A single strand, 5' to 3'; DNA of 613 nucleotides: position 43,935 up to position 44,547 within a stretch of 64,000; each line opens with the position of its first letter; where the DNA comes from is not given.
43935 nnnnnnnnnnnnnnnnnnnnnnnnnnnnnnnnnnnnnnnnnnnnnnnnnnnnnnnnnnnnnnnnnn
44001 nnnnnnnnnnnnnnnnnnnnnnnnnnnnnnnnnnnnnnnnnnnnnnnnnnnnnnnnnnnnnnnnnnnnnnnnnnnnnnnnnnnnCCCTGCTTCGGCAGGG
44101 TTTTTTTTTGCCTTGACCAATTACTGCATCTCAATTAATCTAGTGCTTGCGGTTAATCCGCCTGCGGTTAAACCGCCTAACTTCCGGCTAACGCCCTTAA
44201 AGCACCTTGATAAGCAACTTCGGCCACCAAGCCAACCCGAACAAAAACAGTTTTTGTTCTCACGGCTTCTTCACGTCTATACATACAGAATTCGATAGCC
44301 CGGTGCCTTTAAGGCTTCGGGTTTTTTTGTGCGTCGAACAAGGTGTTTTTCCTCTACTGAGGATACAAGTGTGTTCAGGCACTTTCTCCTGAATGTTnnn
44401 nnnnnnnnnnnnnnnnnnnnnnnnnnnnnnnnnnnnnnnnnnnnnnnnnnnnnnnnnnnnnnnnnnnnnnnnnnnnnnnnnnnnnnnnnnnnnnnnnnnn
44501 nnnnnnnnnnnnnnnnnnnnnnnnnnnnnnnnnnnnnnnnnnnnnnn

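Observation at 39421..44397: Two copies of a ~300-bp hairpin-rich non-coding element with its own sigma70-like promoter and terminator (candidate sRNA or ssDNA ssi/Frpo-like priming signal)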

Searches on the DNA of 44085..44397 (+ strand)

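Call 9: search_dna_similar(query=window:44085-44397:+, collection=plasmids, mode=distant, max_rows=60, rows=spread)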
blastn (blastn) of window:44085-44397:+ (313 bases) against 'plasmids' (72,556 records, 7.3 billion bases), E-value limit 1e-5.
Records with a match: 56; places in all: 111; records where one place covers at least 80% of the query: 16.
Best place of each record, by identity: >=99% 4; 95-99% 1; 80-90% 8; 60-80% 43.
By first word of the organism name: Providencia 30; Klebsiella 8; Moellerella 8; Proteus 5; Escherichia 2; Serratia 1; Citrobacter 1; Morganella 1.
By predicted mobility (MOB-suite, as given by PLSDB): conjugative 54; mobilizable 2.
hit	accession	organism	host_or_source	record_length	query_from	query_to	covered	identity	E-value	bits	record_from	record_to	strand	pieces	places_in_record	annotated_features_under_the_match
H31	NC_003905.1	Proteus vulgaris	-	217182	1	313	100%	100.0%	1e-158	565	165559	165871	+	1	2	none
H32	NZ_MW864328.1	Providencia rettgeri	-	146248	1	313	100%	100.0%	1e-158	565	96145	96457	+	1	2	none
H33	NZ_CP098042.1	Providencia rettgeri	Homo sapiens,urine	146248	1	313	100%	100.0%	1e-158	565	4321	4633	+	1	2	none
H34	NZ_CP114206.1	Escherichia sp. J-18004577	Homo sapiens,urine,Shandong Province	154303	1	313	100%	100.0%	1e-158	565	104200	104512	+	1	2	none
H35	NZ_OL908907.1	Providencia rettgeri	-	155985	1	313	100%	95.4%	6e-149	534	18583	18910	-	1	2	none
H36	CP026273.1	Klebsiella oxytoca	-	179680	1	313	100%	80.4%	7e-72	277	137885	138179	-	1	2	none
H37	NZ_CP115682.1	Klebsiella oxytoca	Homo sapiens,blood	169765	1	313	100%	80.4%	7e-72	277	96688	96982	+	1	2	none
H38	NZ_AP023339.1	Klebsiella pneumoniae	Homo sapiens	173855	1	313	100%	80.4%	7e-72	277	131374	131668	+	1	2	none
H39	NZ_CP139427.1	Serratia marcescens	Homo sapiens,pure culture,blood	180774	1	313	100%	80.4%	7e-72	277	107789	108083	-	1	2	none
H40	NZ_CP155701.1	Klebsiella pneumoniae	Homo sapiens,urine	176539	1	313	100%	80.4%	7e-72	277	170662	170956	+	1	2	none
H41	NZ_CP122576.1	Klebsiella pneumoniae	Homo sapiens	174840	1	313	100%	80.4%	7e-72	277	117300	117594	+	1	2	none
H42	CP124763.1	Klebsiella michiganensis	Homo sapiens,Rectal Swab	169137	1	313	100%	80.4%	7e-72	277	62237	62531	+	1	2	none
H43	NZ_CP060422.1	Klebsiella pneumoniae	Homo sapiens,blood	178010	1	313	100%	80.1%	4e-69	269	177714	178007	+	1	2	none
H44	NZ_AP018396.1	Escherichia coli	Homo sapiens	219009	1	313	100%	79.9%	4e-69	269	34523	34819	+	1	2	none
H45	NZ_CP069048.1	Klebsiella pneumoniae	Homo sapiens,blood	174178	1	313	100%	79.8%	1e-68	266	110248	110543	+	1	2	none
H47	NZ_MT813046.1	Providencia stuartii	-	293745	80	299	70%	73.0%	2e-22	113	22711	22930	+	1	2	hypothetical protein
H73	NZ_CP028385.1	Providencia heimbachae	porcine,cell culture,feces from ...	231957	90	279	61%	74.7%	2e-22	113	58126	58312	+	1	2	none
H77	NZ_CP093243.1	Moellerella wisconsensis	whole organism,Food: Red deer meat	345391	90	279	61%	73.7%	1e-19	104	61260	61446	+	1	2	hypothetical protein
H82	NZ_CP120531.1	Providencia sp. PROV040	Homo sapiens,sputum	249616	90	279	61%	72.2%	6e-16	92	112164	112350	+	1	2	hypothetical protein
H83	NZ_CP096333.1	Providencia sp. PROV084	Clinical or host-associated ...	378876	90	279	61%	72.2%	6e-16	92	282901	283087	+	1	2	hypothetical protein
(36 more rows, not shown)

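Call 12: get_annotated_region(hit=H47, flank=12000)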
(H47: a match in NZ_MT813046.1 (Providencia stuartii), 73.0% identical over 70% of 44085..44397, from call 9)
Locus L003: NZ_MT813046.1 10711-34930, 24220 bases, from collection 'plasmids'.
description: Providencia stuartii strain M2 plasmid pM2-1, complete sequence
organism: Providencia stuartii (NCBI taxid 588)
taxonomy: Bacteria; Pseudomonadota; Gammaproteobacteria; Enterobacterales; Morganellaceae; Providencia; Providencia stuartii
host: -; source: -; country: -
typing (MOB-suite, as given by PLSDB): conjugative; relaxase MOBH; mating-pair formation MPF_T
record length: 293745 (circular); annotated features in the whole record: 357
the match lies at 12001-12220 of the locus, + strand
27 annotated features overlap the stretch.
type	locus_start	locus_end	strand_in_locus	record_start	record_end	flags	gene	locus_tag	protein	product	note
CDS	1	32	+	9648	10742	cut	-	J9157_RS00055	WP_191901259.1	type-F conjugative transfer system secretin TraK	-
CDS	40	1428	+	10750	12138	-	-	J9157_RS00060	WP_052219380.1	TrbI/VirB10 family protein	-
CDS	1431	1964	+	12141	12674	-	traV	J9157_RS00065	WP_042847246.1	type IV conjugative transfer system lipoprotein TraV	-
CDS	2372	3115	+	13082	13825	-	-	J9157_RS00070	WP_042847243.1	DsbC family protein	-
CDS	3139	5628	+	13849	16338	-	traC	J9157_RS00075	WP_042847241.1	type IV secretion system protein TraC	-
CDS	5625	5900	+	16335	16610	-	-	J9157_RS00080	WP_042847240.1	hypothetical protein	-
CDS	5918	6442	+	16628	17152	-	lepB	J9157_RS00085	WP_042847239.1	signal peptidase I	GO:0009306 - protein secretion [Evidence IEA]; GO:0006465 - signal peptide processing [Evidence IEA]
CDS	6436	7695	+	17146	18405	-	-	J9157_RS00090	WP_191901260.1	TrbC family F-type conjugative pilus assembly protein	-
CDS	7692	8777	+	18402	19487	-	-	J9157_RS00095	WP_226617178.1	TraU family protein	-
CDS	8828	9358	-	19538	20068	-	-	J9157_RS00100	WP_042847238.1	tetratricopeptide repeat protein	-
CDS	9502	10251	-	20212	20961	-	-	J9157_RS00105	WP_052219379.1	AcaB family transcriptional regulator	-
CDS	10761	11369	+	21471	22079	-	-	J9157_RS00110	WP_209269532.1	hypothetical protein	-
CDS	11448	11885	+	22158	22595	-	-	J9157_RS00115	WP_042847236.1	hypothetical protein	-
CDS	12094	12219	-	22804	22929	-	-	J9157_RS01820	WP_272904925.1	hypothetical protein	-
CDS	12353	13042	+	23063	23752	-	-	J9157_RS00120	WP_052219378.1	single-stranded DNA-binding protein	-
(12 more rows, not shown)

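Call 13: get_annotated_region(hit=H73, flank=12000)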
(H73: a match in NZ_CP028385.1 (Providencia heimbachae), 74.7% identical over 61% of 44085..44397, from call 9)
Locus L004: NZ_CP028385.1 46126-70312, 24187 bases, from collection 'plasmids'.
description: Providencia heimbachae strain 99101 plasmid unnamed, complete sequence
organism: Providencia heimbachae (NCBI taxid 333962)
taxonomy: Bacteria; Pseudomonadota; Gammaproteobacteria; Enterobacterales; Morganellaceae; Providencia; Providencia heimbachae
host: -; source: porcine,cell culture,feces from post-weaning diarrhea of piglets; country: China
typing (MOB-suite, as given by PLSDB): conjugative; relaxase MOBH; mating-pair formation MPF_T
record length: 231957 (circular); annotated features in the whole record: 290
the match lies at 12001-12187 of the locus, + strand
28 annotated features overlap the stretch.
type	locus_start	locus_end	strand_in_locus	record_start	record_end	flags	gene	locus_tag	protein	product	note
CDS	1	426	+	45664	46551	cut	-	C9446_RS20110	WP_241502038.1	type-F conjugative transfer system secretin TraK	-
CDS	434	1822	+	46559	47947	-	-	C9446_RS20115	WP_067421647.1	TrbI/VirB10 family protein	-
CDS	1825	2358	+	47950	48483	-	traV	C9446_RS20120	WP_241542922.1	type IV conjugative transfer system lipoprotein TraV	-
CDS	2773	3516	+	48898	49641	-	-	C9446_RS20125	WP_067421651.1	DsbC family protein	-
CDS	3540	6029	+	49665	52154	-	traC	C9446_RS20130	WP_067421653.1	type IV secretion system protein TraC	-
CDS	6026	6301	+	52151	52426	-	-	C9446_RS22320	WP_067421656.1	hypothetical protein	-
CDS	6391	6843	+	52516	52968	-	lepB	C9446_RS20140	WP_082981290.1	signal peptidase I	GO:0009306 - protein secretion [Evidence IEA]; GO:0006465 - signal peptide processing [Evidence IEA]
CDS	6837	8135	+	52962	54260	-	-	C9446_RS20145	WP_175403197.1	TrbC family F-type conjugative pilus assembly protein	-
CDS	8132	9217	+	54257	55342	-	-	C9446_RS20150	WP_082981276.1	TraU family protein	-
CDS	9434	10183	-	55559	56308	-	-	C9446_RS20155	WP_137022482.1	AcaB family transcriptional regulator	-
CDS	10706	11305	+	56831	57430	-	-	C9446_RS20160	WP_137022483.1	hypothetical protein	-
CDS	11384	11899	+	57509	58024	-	-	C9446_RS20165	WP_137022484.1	hypothetical protein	-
CDS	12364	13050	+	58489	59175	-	-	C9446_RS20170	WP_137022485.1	single-stranded DNA-binding protein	-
CDS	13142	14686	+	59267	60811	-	-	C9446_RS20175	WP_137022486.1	recombinase RecT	GO:0006259 - DNA metabolic process [Evidence IEA]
CDS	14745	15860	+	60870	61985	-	-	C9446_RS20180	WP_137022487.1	lambda-exonuclease family protein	-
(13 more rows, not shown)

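Call 15: get_annotated_region(hit=H77, flank=12000)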
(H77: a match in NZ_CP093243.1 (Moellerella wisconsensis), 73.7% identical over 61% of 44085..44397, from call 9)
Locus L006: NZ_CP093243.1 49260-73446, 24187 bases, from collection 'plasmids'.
description: Moellerella wisconsensis strain W65 plasmid pW65-a, complete sequence
organism: Moellerella wisconsensis (NCBI taxid 158849)
taxonomy: Bacteria; Pseudomonadota; Gammaproteobacteria; Enterobacterales; Morganellaceae; Moellerella; Moellerella wisconsensis
host: -; source: whole organism,Food: Red deer meat; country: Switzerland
typing (MOB-suite, as given by PLSDB): conjugative; relaxase MOBH; mating-pair formation MPF_T
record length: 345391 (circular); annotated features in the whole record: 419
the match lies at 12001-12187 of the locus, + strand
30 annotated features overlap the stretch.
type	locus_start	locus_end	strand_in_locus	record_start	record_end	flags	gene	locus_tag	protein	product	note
CDS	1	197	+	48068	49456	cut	-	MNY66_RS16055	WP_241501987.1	TraB/VirB10 family protein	-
CDS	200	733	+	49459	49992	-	traV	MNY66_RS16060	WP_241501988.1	type IV conjugative transfer system lipoprotein TraV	-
CDS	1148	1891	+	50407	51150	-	-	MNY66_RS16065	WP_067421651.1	DsbC family protein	-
CDS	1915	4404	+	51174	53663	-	traC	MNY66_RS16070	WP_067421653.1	type IV secretion system protein TraC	-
CDS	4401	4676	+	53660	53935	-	-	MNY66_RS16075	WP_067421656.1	hypothetical protein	-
CDS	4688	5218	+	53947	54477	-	lepB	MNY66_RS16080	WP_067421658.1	signal peptidase I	GO:0009306 - protein secretion [Evidence IEA]; GO:0006465 - signal peptide processing [Evidence IEA]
CDS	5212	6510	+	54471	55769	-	-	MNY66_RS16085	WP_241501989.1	TrbC family F-type conjugative pilus assembly protein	-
CDS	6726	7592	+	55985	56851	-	-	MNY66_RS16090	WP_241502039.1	TraU family protein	-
CDS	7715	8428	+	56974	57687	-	-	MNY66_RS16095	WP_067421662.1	hypothetical protein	-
CDS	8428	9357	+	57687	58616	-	-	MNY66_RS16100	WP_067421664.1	hypothetical protein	-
CDS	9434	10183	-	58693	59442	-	-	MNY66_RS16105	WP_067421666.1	AcaB family transcriptional regulator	-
CDS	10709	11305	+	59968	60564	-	-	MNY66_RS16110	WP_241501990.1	hypothetical protein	-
CDS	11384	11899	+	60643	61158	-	-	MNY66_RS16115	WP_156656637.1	hypothetical protein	-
CDS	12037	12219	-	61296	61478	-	-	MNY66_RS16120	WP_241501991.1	hypothetical protein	-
CDS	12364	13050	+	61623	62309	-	-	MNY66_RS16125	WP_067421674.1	single-stranded DNA-binding protein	-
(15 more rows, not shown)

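Call 16: get_annotated_region(hit=H82, flank=12000)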
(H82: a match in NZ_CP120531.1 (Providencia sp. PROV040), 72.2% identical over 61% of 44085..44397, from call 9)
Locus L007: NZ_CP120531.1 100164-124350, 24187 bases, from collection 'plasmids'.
description: Providencia sp. PROV040 plasmid pPROV040-OXA, complete sequence
organism: Providencia sp. PROV040 (NCBI taxid 2949771)
taxonomy: Bacteria; Pseudomonadota; Gammaproteobacteria; Enterobacterales; Morganellaceae; Providencia; Providencia sp. PROV040
host: -; source: Homo sapiens,sputum; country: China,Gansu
typing (MOB-suite, as given by PLSDB): mobilizable; relaxase MOBH
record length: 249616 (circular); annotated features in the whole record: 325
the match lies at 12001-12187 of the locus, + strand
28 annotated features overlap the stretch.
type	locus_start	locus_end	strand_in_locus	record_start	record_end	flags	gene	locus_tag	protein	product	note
CDS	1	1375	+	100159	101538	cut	-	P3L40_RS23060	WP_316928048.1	TrbI/VirB10 family protein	-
CDS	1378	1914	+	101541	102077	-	traV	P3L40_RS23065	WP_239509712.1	type IV conjugative transfer system lipoprotein TraV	-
CDS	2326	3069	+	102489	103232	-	-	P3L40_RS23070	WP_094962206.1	DsbC family protein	-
CDS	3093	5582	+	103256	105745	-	traC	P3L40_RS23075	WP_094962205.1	type IV secretion system protein TraC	-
CDS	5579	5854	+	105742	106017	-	-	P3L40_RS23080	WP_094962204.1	hypothetical protein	-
CDS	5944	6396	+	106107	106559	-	lepB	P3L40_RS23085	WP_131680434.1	signal peptidase I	GO:0009306 - protein secretion [Evidence IEA]; GO:0006465 - signal peptide processing [Evidence IEA]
CDS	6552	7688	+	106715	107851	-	-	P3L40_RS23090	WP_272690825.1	TrbC family F-type conjugative pilus assembly protein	-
CDS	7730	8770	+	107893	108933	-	-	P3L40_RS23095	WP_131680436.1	TraU family protein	-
CDS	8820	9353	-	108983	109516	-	-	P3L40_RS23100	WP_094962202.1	tetratricopeptide repeat protein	-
CDS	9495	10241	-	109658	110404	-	-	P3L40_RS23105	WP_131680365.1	AcaB family transcriptional regulator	-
CDS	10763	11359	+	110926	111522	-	-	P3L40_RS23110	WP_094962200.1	hypothetical protein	-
CDS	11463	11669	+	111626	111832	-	-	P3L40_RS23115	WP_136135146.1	hypothetical protein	-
CDS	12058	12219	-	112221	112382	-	-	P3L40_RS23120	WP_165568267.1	hypothetical protein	-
CDS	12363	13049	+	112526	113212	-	-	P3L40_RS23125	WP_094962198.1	single-stranded DNA-binding protein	-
CDS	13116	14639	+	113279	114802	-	-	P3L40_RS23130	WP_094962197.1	recombinase RecT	GO:0006259 - DNA metabolic process [Evidence IEA]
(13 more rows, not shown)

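Call 17: get_annotated_region(hit=H83, flank=12000)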
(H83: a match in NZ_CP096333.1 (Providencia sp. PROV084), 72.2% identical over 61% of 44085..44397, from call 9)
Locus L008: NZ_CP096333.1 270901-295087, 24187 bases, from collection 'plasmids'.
description: Providencia sp. PROV084 plasmid pPROV084-1, complete sequence
organism: Providencia sp. PROV084 (NCBI taxid 2936784)
taxonomy: Bacteria; Pseudomonadota; Gammaproteobacteria; Enterobacterales; Morganellaceae; Providencia; Providencia sp. PROV084
host: -; source: Clinical or host-associated pathogen,hospital; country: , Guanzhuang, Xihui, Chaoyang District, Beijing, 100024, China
typing (MOB-suite, as given by PLSDB): conjugative; replicon IncC; relaxase MOBH,MOBH,MOBH; mating-pair formation MPF_F
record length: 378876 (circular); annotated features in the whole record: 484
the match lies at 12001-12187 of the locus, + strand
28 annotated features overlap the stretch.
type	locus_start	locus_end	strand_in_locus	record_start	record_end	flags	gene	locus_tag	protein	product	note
CDS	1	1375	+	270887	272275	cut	-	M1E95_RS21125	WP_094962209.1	TrbI/VirB10 family protein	-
CDS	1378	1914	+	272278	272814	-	traV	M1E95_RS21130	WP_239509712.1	type IV conjugative transfer system lipoprotein TraV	-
CDS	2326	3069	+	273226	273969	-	-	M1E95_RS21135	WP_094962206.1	DsbC family protein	-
CDS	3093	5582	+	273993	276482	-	traC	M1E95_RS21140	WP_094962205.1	type IV secretion system protein TraC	-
CDS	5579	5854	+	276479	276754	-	-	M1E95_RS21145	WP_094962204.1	hypothetical protein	-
CDS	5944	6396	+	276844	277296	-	lepB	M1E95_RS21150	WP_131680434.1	signal peptidase I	GO:0009306 - protein secretion [Evidence IEA]; GO:0006465 - signal peptide processing [Evidence IEA]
CDS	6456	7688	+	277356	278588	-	-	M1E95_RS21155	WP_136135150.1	TrbC family F-type conjugative pilus assembly protein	-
CDS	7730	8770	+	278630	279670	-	-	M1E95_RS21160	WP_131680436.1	TraU family protein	-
CDS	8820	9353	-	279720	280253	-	-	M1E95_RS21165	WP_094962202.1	tetratricopeptide repeat protein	-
CDS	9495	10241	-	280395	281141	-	-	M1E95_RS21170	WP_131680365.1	AcaB family transcriptional regulator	-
CDS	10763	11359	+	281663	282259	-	-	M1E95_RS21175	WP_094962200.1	hypothetical protein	-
CDS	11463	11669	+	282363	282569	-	-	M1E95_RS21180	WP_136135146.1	hypothetical protein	-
CDS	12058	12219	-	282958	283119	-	-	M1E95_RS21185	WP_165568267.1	hypothetical protein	-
CDS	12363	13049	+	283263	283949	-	-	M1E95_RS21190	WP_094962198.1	single-stranded DNA-binding protein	-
CDS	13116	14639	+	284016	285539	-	-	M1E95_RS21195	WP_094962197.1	recombinase RecT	GO:0006259 - DNA metabolic process [Evidence IEA]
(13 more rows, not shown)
